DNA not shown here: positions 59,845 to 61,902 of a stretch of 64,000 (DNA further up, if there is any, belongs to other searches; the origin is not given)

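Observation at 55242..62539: Dpm1/GtrB-like GT2 genes paired with PMT/ArnT-like GT-C genes: lipid-linked monosaccharide donor system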

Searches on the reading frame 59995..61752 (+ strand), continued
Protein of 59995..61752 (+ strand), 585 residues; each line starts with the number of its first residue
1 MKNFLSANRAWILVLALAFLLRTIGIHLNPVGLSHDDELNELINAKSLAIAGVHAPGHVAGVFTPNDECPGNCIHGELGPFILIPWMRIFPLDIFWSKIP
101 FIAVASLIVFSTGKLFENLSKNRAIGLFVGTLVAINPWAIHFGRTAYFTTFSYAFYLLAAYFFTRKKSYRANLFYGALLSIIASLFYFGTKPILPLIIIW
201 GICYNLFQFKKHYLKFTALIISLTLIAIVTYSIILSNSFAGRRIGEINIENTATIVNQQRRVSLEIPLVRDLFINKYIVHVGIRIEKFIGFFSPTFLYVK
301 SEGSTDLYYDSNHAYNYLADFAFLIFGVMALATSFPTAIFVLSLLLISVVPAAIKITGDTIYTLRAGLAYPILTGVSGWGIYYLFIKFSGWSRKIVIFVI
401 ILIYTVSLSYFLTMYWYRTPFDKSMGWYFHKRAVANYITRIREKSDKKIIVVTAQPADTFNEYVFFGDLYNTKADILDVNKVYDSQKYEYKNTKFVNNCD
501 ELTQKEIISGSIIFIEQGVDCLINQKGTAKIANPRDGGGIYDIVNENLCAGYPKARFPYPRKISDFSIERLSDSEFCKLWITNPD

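Call 37: find_encoding_contigs(protein=P0032, flank=6000, max_places=1)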
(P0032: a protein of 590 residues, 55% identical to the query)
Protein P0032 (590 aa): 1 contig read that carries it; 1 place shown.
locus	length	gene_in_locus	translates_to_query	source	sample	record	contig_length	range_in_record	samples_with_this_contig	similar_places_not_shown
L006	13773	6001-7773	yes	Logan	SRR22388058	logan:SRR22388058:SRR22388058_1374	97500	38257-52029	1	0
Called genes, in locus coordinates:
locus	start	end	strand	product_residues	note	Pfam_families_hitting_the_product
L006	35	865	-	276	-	PF00535:Glycos_transf_2, PF10111:Glyco_tranf_2_2 (faint), PF13641:Glyco_tranf_2_3 (weak)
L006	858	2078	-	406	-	PF00534:Glycos_transf_1, PF13692:Glyco_trans_1_4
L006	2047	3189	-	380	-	PF13439:Glyco_transf_4, PF20706:GT4-conflict, PF00534:Glycos_transf_1, PF13692:Glyco_trans_1_4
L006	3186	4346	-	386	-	-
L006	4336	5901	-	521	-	-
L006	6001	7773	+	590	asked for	-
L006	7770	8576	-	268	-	PF00535:Glycos_transf_2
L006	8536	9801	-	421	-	PF01943:Polysacc_synt, PF13440:Polysacc_synt_3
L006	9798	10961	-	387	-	PF04188:Mannosyl_trans2 (weak)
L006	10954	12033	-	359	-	PF13439:Glyco_transf_4, PF00534:Glycos_transf_1, PF13692:Glyco_trans_1_4, PF20706:GT4-conflict (weak), PF13524:Glyco_trans_1_2 (weak)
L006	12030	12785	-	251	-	PF00535:Glycos_transf_2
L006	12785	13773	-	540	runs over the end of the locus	PF02366:PMT, PF13231:PMT_2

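Call 77: find_encoding_contigs(protein=P0076, flank=6000, max_places=1)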
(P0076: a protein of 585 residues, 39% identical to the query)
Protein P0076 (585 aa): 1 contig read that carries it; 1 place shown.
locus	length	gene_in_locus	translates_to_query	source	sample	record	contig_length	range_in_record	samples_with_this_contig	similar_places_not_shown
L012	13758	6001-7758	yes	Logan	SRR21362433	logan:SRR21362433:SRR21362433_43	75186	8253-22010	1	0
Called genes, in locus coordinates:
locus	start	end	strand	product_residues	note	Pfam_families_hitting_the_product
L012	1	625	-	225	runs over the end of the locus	PF01872:RibD_C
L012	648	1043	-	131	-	PF08818:DUF1801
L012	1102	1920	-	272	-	PF00376:MerR, PF13411:MerR_1, PF06445:GyrI-like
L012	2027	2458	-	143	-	-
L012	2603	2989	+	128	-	PF00072:Response_reg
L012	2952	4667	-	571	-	PF00989:PAS (weak), PF13188:PAS_8 (faint), PF00512:HisKA, PF02518:HATPase_c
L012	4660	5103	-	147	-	-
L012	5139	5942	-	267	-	PF08003:Methyltransf_9 (weak), PF13489:Methyltransf_23, PF08241:Methyltransf_11, PF08242:Methyltransf_12 (weak), PF13649:Methyltransf_25, PF13847:Methyltransf_31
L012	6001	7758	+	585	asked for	-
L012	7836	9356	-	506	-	PF00144:Beta-lactamase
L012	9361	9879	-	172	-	PF12675:DUF3795 (weak)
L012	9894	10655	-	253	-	PF12724:Flavodoxin_5, PF12797:Fer4_2 (faint), PF13237:Fer4_10 (weak), PF00037:Fer4 (weak), PF12838:Fer4_7 (weak), PF13187:Fer4_9 (weak), PF14697:Fer4_21 (weak)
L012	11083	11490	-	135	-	PF01814:Hemerythrin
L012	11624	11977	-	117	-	PF01219:DAGK_prokar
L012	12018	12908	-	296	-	PF00892:EamA, PF03151:TPT (faint), PF00892:EamA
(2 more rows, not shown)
